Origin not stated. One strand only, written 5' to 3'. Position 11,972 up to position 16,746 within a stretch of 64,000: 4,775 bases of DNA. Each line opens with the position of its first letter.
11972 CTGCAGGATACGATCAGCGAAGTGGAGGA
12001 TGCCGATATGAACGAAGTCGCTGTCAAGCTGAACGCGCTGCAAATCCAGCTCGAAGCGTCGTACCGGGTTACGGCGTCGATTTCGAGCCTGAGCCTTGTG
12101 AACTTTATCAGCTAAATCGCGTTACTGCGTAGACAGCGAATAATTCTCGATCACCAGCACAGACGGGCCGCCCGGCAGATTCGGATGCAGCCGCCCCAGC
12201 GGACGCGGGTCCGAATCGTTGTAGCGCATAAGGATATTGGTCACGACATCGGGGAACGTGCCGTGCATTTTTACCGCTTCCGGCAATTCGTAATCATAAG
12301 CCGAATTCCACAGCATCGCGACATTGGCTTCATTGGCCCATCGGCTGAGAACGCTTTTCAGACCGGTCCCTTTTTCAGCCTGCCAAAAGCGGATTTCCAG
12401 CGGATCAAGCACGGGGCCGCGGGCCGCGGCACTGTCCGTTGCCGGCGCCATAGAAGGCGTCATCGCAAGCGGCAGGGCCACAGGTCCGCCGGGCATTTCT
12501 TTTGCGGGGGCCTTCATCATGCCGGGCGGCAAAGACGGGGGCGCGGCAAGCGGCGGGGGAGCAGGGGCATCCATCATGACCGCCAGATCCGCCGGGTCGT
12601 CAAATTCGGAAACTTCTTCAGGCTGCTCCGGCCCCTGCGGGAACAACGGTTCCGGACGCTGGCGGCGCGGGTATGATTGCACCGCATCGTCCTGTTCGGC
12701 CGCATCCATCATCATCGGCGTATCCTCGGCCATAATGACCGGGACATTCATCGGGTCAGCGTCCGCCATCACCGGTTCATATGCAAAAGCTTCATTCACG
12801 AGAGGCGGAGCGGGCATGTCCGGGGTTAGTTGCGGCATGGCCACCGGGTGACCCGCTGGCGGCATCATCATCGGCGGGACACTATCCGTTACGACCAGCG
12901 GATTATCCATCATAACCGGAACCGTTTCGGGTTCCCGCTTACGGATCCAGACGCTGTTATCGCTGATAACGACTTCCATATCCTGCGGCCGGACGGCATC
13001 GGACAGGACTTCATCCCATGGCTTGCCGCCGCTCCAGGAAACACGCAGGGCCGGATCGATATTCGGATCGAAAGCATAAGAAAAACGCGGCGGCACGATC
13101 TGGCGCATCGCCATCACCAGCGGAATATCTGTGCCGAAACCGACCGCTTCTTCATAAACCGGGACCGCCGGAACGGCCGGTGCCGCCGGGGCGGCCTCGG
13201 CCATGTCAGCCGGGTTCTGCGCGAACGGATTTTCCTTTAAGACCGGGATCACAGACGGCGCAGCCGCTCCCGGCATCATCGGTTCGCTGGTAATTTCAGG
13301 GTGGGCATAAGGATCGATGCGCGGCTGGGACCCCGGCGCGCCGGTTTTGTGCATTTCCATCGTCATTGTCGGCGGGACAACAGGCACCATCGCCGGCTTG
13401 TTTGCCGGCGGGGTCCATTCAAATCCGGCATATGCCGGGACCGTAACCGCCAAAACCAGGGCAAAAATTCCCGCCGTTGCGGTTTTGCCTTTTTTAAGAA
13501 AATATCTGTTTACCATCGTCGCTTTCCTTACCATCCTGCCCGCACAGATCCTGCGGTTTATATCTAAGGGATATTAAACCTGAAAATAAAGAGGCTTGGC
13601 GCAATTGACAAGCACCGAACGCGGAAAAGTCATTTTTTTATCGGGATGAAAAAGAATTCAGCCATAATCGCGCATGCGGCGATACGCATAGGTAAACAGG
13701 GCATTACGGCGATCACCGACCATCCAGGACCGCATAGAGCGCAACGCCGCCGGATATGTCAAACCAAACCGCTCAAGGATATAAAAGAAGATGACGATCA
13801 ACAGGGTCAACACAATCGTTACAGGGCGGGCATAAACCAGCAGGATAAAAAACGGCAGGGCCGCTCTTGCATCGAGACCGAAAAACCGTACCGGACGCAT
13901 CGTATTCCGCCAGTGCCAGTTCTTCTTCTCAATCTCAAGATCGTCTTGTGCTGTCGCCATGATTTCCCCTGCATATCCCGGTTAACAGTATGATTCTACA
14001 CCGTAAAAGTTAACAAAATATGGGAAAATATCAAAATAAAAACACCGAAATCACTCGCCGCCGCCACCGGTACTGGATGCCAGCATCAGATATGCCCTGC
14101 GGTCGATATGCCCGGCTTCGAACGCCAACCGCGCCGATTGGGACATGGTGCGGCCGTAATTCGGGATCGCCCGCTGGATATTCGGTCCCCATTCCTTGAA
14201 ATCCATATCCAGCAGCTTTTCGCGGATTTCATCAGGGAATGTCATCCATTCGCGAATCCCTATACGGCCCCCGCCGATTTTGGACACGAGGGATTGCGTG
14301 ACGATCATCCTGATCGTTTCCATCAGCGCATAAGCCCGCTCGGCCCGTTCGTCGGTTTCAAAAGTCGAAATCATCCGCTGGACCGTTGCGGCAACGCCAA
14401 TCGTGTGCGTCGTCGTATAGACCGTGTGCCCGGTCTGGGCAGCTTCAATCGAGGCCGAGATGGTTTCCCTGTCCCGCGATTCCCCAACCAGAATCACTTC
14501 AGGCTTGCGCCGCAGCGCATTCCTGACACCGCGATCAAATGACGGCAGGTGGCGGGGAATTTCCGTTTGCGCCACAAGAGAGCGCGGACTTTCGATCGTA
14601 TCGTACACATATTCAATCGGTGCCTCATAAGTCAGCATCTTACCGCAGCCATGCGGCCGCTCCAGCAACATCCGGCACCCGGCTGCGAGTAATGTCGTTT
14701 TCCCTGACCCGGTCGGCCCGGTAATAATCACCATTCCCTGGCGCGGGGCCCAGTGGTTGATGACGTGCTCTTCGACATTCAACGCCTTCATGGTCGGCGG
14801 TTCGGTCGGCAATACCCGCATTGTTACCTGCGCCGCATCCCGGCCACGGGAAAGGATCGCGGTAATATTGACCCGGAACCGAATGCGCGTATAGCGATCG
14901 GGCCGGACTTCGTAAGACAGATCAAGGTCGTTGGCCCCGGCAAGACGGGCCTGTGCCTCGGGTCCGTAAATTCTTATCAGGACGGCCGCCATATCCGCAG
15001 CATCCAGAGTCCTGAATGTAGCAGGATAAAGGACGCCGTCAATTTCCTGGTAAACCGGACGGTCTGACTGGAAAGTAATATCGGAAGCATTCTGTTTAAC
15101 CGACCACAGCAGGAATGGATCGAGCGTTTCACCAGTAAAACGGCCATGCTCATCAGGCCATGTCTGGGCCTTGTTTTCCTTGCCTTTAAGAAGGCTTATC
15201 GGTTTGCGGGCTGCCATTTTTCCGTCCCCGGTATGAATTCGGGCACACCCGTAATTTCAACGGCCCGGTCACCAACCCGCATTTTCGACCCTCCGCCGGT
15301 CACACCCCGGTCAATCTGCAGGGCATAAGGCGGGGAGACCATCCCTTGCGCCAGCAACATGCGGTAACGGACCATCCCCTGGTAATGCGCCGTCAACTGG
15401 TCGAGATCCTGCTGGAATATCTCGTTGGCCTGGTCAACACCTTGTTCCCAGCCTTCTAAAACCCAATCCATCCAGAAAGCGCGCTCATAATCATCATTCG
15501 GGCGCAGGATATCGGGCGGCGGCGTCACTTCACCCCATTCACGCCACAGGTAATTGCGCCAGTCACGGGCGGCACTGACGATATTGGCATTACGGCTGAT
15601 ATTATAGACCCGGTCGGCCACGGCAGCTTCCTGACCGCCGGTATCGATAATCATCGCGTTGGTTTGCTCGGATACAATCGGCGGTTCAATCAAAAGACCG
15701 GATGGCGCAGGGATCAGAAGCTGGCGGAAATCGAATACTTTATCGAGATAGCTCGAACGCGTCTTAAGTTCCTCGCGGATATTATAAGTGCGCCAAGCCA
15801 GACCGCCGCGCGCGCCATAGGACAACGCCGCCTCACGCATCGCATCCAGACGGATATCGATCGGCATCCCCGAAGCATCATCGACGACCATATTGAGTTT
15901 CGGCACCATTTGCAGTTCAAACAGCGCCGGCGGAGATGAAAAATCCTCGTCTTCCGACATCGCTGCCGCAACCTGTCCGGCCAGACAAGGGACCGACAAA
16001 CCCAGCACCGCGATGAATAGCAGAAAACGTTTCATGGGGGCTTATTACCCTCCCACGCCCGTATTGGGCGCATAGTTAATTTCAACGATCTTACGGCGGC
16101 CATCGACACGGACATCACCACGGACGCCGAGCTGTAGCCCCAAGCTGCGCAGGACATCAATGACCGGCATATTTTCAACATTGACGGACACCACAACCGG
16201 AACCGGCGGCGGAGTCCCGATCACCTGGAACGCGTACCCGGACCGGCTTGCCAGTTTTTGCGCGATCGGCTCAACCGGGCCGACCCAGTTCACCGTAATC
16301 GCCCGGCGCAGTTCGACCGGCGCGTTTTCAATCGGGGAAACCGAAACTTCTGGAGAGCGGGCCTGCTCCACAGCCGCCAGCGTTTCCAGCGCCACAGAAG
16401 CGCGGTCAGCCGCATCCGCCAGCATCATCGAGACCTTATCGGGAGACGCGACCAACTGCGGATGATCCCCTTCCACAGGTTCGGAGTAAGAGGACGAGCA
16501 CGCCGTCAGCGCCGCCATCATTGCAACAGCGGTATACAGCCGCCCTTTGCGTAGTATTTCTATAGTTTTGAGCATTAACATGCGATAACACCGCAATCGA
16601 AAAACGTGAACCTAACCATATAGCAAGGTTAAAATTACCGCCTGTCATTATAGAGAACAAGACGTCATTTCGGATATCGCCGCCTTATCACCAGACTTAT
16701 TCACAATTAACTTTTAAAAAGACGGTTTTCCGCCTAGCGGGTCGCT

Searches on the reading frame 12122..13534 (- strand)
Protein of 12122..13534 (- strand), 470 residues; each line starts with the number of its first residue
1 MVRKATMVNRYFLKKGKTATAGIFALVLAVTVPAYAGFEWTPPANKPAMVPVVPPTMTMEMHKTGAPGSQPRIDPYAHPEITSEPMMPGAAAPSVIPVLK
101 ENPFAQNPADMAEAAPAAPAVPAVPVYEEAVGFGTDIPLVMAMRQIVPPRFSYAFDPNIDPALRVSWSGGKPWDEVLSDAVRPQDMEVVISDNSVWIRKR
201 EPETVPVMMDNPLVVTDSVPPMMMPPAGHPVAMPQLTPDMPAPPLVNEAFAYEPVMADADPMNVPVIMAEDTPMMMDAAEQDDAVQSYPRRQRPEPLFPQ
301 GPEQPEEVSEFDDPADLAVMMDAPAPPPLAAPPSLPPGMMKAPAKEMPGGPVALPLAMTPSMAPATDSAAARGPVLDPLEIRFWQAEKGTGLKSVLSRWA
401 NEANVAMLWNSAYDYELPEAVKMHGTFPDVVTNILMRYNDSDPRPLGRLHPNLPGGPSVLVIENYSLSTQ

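Call 3: search_protein_families(library=pfam, proteins=[window:12122-13534:-], max_evalue=0.1)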
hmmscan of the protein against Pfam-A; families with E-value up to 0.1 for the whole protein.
window:12122-13534:- (470 aa): 1 family
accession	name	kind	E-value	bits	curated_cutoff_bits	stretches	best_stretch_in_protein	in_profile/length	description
PF10671.14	TcpQ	-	2.6e-13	50.3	27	1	384-450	3-68/80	Toxin co-regulated pilus biosynthesis protein Q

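Call 4: search_protein_families(library=ncbifam, proteins=[window:12122-13534:-], max_evalue=0.1)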
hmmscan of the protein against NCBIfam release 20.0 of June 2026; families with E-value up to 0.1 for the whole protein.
window:12122-13534:- (470 aa): 0 families

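Call 56: search_protein_families(library=ncbifam, proteins=[window:12122-13534:-], max_evalue=0.01)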
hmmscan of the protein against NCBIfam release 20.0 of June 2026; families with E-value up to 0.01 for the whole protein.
window:12122-13534:- (470 aa): 0 families

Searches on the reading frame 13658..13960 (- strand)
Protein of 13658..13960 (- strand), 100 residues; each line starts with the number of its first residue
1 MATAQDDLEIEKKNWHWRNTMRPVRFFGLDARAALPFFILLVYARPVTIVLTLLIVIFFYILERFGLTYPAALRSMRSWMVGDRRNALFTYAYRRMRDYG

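Call 3: search_protein_families(library=pfam, proteins=[window:13658-13960:-], max_evalue=0.1)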
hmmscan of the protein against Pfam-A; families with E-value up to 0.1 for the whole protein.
window:13658-13960:- (100 aa): 0 families

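Call 4: search_protein_families(library=ncbifam, proteins=[window:13658-13960:-], max_evalue=0.1)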
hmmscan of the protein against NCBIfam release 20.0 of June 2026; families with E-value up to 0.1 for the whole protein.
window:13658-13960:- (100 aa): 1 family
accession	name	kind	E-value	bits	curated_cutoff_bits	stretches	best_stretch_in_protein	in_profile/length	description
NF038220.1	IcmT_TraK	equivalog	4.9e-27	93.9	40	1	17-96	1-80/81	IcmT/TraK family protein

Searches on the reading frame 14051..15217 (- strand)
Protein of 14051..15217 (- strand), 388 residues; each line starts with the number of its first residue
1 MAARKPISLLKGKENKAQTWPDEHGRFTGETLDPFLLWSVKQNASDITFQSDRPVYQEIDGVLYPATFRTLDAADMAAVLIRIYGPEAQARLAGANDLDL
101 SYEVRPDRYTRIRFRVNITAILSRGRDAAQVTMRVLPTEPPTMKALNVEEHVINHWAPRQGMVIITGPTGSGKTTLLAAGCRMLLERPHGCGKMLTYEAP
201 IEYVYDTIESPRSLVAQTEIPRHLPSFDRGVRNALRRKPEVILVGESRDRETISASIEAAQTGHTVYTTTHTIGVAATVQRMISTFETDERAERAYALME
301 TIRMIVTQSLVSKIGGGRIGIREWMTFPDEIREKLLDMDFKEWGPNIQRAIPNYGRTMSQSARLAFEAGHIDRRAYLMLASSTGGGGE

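Call 10: search_protein_families(library=ncbifam, proteins=[window:14051-15217:-], max_evalue=0.001)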
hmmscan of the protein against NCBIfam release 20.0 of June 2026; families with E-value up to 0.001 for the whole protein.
window:14051-15217:- (388 aa): 16 families
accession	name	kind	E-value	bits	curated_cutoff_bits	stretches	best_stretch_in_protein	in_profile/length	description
TIGR02524.1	dot_icm_DotB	equivalog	1.6e-111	373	463.3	1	27-382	1-356/358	Dot/Icm type IV secretion system ATPase DotB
TIGR02525.1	plasmid_TraJ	equivalog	3.6e-69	233.5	368.3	1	26-377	6-364/372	plasmid transfer ATPase TraJ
TIGR01420.1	pilT_fam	subfamily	1.3e-64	218.6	319.1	1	35-381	5-339/343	PilT/PilU family type 4a pilus ATPase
NF007755.0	PRK10436.1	equivalog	3.6e-28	98.5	617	1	16-332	73-377/465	type II secretion system protein GspE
NF041000.1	ATPase_ComGA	equivalog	3.1e-26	92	300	1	127-312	92-266/267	competence type IV pilus ATPase ComGA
TIGR02533.1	type_II_gspE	equivalog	6.2e-25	87.8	630.25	1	159-314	242-382/486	type II secretion system ATPase GspE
TIGR02538.1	type_IV_pilB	equivalog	2.4e-24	85.9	675.65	1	157-314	313-455/564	type IV-A pilus assembly ATPase PilB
NF053534.1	T4PilAsmATPsTfpB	equivalog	6.9e-22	77.6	850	1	32-283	205-450/584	type IV pilus assembly ATPase TfpB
NF058587.1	archaellum_moto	equivalog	1.7e-12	46.9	550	1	163-284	278-395/527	archaellum flagellar ATPase motor FlaI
TIGR02788.1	VirB11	equivalog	7.1e-09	35.1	249.95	1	160-293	144-273/308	P-type DNA transfer ATPase VirB11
TIGR03819.1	heli_sec_ATPase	hypoth_equivalog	6.1e-08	32.2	373.15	1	118-273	128-288/340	TadA family conjugal transfer-associated ATPase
TIGR02782.1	TrbB_P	equivalog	3.8e-07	29.7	304.55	1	159-307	136-277/303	P-type conjugative transfer ATPase TrbB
NF053672.1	bindosome_BasE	exception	8.3e-07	28.1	1000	1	163-282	273-388/512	bindosome assembly system ATPase subunit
NF010469.0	PRK13894.1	subfamily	5.2e-05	22.7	508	1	159-291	148-273/320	conjugal transfer ATPase TrbB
NF010407.0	PRK13833.1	subfamily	0.00024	20.7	499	1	162-283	146-260/323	conjugal transfer protein TrbB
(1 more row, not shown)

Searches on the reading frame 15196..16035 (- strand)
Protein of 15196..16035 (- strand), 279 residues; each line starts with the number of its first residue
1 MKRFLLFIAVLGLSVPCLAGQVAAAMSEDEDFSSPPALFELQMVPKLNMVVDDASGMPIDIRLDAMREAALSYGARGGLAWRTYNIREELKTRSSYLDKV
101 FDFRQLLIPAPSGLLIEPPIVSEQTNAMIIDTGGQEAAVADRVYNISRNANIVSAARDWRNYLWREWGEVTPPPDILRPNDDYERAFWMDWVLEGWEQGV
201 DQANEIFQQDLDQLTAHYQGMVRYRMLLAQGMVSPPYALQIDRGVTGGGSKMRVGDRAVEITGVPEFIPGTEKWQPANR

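Call 10: search_protein_families(library=ncbifam, proteins=[window:15196-16035:-], max_evalue=0.001)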
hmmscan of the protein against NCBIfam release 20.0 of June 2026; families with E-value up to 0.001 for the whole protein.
window:15196-16035:- (279 aa): 0 families

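Call 22: search_protein_families(library=pfam, proteins=[window:15196-16035:-], max_evalue=0.01)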
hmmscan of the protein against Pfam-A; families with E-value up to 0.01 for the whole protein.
window:15196-16035:- (279 aa): 1 family
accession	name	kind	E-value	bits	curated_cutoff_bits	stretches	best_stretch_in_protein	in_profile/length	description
PF16932.10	T4SS_TraI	-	2.4e-80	269.2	26.1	1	60-276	1-213/213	Type IV secretory system, conjugal DNA-protein transfer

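Call 101: search_solved_structures(query=window:15196-16035:-, max_evalue=0.001)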
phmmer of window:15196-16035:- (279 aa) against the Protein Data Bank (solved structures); distinct sequences matched with E-value up to 0.001: 1.
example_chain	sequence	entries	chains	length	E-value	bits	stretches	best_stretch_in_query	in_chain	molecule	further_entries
6x62_AC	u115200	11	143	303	2e-44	155.2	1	59-277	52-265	DotC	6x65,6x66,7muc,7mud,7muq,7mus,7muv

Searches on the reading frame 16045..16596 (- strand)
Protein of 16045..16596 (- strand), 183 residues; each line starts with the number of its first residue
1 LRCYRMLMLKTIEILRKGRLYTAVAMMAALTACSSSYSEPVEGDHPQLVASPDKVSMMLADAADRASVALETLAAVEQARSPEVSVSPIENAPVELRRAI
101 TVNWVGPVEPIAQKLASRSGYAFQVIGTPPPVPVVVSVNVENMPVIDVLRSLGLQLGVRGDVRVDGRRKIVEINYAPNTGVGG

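Call 10: search_protein_families(library=ncbifam, proteins=[window:16045-16596:-], max_evalue=0.001)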
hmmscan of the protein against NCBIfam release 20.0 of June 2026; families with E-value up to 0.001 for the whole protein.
window:16045-16596:- (183 aa): 1 family
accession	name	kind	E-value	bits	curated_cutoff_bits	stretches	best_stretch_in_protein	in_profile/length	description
NF033882.1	T4SS_lipo_DotD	equivalog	1.6e-30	106.2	140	1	30-176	1-143/143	type IVB secretion system lipoprotein DotD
